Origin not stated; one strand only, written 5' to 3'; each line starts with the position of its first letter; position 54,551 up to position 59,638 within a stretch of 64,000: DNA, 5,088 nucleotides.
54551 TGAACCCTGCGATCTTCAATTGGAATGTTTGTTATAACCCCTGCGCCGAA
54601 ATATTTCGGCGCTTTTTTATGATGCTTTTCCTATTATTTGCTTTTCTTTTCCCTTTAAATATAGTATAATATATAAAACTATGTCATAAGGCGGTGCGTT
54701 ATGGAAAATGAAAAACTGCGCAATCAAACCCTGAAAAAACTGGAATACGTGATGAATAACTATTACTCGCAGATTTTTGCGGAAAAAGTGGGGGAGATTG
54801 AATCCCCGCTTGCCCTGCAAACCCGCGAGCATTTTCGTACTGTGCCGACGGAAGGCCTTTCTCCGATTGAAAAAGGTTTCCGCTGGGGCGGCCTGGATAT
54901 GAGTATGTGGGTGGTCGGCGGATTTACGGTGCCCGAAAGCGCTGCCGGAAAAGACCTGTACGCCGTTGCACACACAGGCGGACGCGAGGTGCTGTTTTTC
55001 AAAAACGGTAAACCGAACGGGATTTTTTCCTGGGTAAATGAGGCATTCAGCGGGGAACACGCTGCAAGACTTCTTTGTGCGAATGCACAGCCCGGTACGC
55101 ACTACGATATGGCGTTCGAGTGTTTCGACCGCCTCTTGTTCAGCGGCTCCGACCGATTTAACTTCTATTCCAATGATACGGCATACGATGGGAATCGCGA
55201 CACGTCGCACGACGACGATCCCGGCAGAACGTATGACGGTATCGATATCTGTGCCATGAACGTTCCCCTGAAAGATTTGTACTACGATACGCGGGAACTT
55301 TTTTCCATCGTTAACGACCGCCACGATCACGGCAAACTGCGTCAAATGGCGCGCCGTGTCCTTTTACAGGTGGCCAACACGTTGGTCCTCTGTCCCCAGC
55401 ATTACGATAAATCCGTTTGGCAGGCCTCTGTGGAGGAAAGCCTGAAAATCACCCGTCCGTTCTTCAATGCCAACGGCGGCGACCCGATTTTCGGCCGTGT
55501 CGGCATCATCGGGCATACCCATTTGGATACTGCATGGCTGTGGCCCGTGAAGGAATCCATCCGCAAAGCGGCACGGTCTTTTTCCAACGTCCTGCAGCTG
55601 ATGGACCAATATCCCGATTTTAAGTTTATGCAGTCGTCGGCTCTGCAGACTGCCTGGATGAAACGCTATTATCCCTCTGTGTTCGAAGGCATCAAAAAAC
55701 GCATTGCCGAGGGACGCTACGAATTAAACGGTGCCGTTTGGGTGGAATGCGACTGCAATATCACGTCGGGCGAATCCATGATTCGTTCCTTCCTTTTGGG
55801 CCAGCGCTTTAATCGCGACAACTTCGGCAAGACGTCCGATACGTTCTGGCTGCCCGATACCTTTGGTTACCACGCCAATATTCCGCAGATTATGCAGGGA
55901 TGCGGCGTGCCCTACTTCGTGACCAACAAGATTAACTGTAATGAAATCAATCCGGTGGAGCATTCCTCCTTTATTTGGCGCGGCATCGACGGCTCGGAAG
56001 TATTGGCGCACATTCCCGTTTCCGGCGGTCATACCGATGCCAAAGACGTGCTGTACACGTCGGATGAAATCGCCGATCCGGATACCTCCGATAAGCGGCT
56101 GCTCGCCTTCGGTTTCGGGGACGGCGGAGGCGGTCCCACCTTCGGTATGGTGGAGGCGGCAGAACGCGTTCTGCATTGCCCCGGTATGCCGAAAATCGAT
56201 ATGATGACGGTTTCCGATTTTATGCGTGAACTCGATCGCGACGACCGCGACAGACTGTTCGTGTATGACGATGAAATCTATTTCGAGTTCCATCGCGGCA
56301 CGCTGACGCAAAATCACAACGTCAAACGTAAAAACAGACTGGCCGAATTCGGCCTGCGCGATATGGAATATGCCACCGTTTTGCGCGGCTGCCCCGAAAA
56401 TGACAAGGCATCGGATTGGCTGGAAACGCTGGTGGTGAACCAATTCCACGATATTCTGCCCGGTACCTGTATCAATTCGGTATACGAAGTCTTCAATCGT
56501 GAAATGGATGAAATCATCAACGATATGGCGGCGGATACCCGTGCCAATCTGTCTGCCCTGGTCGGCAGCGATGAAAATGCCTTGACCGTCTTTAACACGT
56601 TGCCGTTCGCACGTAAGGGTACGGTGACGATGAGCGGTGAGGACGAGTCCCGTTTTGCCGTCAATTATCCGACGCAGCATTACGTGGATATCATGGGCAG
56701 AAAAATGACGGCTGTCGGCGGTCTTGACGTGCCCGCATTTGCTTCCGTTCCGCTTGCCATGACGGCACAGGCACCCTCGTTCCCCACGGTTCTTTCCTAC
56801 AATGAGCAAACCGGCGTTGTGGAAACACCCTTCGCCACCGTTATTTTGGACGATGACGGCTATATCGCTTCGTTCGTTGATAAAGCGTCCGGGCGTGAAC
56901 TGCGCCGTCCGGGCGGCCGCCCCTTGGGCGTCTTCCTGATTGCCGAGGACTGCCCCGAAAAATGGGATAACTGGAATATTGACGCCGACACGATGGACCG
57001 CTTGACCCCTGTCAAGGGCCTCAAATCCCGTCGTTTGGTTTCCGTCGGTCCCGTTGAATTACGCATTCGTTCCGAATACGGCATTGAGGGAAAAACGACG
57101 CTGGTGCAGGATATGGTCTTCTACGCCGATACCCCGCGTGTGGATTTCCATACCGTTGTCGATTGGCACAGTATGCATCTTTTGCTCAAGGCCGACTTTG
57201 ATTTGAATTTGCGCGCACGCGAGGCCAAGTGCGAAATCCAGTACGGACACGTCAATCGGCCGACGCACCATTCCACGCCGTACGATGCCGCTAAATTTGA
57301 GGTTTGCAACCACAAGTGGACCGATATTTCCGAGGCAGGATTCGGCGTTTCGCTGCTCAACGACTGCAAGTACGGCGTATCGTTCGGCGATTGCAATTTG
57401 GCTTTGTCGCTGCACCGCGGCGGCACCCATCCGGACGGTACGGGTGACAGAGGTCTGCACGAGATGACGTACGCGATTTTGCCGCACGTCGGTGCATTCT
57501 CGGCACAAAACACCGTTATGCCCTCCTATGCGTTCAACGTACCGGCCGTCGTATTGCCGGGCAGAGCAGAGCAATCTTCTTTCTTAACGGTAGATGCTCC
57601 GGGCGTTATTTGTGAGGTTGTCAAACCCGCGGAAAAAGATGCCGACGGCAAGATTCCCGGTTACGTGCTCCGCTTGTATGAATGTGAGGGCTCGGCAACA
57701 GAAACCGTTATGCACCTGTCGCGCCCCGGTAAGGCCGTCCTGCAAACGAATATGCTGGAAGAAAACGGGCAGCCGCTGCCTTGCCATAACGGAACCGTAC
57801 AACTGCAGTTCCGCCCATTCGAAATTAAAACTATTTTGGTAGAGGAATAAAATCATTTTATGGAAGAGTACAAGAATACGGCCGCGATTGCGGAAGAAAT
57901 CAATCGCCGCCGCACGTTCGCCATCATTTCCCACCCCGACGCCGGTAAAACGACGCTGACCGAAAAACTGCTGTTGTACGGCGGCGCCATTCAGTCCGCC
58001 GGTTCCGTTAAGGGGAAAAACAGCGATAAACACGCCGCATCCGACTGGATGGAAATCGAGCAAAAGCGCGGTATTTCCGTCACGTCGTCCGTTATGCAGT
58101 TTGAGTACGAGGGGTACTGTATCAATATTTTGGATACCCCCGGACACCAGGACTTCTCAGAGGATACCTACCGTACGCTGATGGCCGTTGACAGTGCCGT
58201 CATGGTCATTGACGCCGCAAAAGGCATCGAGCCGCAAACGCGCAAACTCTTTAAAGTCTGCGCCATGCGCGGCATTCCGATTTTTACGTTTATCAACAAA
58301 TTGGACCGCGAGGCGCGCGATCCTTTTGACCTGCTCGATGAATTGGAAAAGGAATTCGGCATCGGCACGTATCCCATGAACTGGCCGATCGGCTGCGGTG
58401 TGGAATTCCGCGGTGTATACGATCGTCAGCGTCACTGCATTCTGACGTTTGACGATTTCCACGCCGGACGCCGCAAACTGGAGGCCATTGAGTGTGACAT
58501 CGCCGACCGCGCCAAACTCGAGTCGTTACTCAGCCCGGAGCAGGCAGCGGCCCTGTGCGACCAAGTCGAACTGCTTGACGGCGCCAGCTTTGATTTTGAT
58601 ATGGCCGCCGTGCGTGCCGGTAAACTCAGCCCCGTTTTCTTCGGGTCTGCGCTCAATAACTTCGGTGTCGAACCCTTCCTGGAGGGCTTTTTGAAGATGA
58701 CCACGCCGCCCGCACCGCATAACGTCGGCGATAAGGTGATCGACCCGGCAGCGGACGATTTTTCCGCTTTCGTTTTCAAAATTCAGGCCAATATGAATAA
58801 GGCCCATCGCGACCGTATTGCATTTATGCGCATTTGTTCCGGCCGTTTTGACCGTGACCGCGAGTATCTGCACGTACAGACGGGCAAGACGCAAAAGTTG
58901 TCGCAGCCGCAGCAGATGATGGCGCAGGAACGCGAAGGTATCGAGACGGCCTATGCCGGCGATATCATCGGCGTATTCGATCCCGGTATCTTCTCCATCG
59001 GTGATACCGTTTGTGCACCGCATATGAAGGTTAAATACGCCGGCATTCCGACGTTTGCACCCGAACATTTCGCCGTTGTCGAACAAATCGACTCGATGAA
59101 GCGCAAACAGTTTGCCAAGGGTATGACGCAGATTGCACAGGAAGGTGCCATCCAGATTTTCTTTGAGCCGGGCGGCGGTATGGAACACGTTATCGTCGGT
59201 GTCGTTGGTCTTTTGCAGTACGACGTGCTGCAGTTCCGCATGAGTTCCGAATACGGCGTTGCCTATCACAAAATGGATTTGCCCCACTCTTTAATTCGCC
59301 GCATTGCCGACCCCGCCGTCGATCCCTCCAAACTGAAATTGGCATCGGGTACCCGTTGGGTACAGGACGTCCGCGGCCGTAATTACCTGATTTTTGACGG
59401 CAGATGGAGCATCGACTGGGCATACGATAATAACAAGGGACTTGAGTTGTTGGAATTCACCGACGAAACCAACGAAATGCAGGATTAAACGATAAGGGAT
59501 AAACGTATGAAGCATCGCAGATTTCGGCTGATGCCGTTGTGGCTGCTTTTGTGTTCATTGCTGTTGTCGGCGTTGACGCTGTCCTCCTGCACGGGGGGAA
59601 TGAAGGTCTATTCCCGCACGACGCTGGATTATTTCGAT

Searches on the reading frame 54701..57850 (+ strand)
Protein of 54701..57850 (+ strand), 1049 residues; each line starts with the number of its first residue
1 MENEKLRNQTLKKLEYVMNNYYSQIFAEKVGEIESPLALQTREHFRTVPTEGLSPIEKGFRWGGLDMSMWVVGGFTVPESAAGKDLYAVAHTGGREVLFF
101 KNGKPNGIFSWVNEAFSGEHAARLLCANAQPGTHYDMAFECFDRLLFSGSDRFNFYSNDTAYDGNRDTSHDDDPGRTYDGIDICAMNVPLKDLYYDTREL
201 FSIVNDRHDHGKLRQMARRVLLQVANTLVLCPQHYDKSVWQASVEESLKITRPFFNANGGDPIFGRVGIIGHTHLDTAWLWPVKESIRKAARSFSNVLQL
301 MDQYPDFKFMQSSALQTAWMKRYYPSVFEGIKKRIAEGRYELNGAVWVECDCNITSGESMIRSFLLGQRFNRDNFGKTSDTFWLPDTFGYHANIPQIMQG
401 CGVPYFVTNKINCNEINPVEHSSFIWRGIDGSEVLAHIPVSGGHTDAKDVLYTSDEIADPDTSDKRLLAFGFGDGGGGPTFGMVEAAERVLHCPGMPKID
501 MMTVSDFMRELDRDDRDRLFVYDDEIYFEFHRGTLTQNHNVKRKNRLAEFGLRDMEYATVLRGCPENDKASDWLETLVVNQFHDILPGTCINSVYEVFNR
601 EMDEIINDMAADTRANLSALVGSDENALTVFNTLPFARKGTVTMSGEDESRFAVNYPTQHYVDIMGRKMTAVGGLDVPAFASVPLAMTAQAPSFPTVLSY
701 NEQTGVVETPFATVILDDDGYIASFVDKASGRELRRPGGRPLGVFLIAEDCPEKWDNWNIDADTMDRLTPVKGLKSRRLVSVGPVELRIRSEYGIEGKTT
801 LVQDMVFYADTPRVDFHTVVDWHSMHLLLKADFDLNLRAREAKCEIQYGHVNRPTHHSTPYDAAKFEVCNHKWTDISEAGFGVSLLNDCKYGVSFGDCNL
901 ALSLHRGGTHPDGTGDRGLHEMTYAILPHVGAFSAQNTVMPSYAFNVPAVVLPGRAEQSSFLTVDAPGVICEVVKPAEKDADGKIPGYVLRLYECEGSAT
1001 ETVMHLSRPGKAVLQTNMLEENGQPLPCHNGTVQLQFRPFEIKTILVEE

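Call 24: find_homologous_proteins(query=window:54701-57850:+, max_evalue=1e-50)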
Query window:54701-57850:+ (1049 aa): 5748 proteins with E <= 1e-50 among 8000 candidates; the best 120 are listed.
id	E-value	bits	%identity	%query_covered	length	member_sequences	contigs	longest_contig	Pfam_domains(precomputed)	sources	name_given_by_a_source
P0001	0.0e+0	1349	57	100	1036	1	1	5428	PF09261.17,PF07748.20,PF03065.21,PF01074.29,PF17677.8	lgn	-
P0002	0.0e+0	1342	58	100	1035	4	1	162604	PF09261.17,PF07748.20,PF01074.29,PF17677.8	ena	-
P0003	0.0e+0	1336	57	100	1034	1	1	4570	PF09261.17,PF07748.20,PF01074.29,PF17677.8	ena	-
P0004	0.0e+0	1288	55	100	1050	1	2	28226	PF09261.17,PF07748.20,PF01074.29,PF17677.8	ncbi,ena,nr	ncbi:MAG: alpha-mannosidase [Clostridia bacterium]|nr:alpha-mannosidase [Clostridia bacterium]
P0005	0.0e+0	1275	56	99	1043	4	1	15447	PF09261.17,PF07748.20,PF01074.29,PF17677.8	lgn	-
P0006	0.0e+0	1274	56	99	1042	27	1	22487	PF09261.17,PF07748.20,PF01074.29,PF17677.8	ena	-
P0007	0.0e+0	1264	53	100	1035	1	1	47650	PF09261.17,PF07748.20,PF01074.29,PF17677.8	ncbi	-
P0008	0.0e+0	1259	54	100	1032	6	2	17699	PF09261.17,PF07748.20,PF01074.29,PF17677.8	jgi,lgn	jgi:Alpha-mannosidase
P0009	0.0e+0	1236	53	100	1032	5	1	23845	PF09261.17,PF07748.20,PF01074.29,PF17677.8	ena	-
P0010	0.0e+0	1198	51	100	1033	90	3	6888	PF09261.17,PF07748.20,PF01074.29,PF17677.8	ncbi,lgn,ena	-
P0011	0.0e+0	1171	50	100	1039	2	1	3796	PF09261.17,PF07748.20,PF01074.29,PF17677.8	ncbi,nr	ncbi:MAG: alpha-mannosidase [Roseburia sp.]|nr:alpha-mannosidase [Roseburia sp.]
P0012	0.0e+0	1167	51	100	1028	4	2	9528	PF09261.17,PF07748.20,PF01074.29,PF22907.3,PF17677.8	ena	-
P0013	0.0e+0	1166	51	100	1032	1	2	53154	PF09261.17,PF07748.20,PF01074.29,PF17677.8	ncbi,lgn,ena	-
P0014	0.0e+0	1163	51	100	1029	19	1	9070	PF09261.17,PF07748.20,PF01074.29,PF17677.8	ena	-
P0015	0.0e+0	1160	51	100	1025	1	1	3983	PF09261.17,PF07748.20,PF01074.29,PF22907.3,PF17677.8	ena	-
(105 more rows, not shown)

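Call 26: find_encoding_contigs(protein=P0002, flank=6000, max_places=3)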
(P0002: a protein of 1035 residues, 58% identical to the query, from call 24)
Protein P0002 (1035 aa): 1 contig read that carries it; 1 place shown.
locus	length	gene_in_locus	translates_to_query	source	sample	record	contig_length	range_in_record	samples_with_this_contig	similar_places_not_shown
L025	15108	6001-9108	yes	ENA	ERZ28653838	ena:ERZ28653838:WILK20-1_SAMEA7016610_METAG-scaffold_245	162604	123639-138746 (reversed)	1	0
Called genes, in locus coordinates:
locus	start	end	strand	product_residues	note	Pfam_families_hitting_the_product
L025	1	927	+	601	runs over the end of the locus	PF00657:Lipase_GDSL (weak)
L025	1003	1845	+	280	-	PF01261:AP_endonuc_2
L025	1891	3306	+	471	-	PF00149:Metallophos (weak)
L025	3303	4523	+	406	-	PF13660:DUF4147, PF05161:MOFRL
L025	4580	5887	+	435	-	PF01073:3Beta_HSD, PF01370:Epimerase, PF02719:Polysacc_synt_2, PF05368:NmrA, PF13460:NAD_binding_10, PF16363:GDP_Man_Dehyd, PF07993:NAD_binding_4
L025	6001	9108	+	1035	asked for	PF01074:Glyco_hydro_38N, PF09261:Alpha-mann_mid, PF07748:Glyco_hydro_38C, PF17677:Glyco_hydro38C2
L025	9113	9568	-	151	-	PF07875:Coat_F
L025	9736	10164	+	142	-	-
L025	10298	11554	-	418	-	PF13173:AAA_14, PF13635:DUF4143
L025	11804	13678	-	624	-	PF00122:E1-E2_ATPase, PF00702:Hydrolase, PF12710:HAD (faint)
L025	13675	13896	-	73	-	PF00403:HMA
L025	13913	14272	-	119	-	PF01022:HTH_5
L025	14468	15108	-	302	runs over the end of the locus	PF00890:FAD_binding_2 (weak), PF01266:DAO (weak), PF03486:HI0933_like (weak), PF07992:Pyr_redox_2, PF12831:FAD_oxidored, PF13450:NAD_binding_8 (weak), PF13738:Pyr_redox_3, PF00070:Pyr_redox, +1 more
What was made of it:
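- Tried and rejected: The best GH38 relative (58% identity) has a different neighbourhood (calls 24, 26).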

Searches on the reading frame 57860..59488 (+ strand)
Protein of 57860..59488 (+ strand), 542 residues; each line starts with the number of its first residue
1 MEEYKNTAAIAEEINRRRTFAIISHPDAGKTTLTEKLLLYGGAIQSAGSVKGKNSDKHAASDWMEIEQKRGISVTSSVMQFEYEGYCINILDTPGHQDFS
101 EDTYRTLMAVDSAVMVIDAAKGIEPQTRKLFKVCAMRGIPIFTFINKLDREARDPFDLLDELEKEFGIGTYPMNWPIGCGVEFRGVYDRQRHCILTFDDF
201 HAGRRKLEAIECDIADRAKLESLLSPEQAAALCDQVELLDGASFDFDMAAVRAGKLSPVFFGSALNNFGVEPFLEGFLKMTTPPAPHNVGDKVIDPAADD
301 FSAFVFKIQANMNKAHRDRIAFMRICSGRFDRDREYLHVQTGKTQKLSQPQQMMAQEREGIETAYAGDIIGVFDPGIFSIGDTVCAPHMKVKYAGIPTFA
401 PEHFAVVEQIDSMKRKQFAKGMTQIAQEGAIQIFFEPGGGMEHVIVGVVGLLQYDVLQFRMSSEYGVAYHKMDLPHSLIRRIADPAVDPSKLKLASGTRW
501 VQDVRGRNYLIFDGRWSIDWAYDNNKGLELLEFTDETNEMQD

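Call 49: search_protein_families(library=pfam, proteins=[window:57860-59488:+])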
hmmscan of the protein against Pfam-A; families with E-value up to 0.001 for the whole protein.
window:57860-59488:+ (542 aa): 5 families
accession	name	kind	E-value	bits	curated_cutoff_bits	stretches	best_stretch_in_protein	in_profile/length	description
PF00009.33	GTP_EFTU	-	5.7e-53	179.8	26.5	1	16-280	2-185/188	Elongation factor Tu GTP binding domain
PF16658.11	RF3_C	-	5e-38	130.4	40.1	1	393-521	1-131/132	Class II release factor RF3, C-terminal domain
PF22042.2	EF-G_D2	-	4.9e-24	84.7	27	1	301-385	2-82/84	Elongation factor G domain 2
PF03144.31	GTP_EFTU_D2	-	1.5e-07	32.2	30.3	1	319-385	2-73/73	Elongation factor Tu domain 2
PF01926.29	MMR_HSR1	-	2.2e-06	28.2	21.9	1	20-147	2-113/113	50S ribosome-binding GTPase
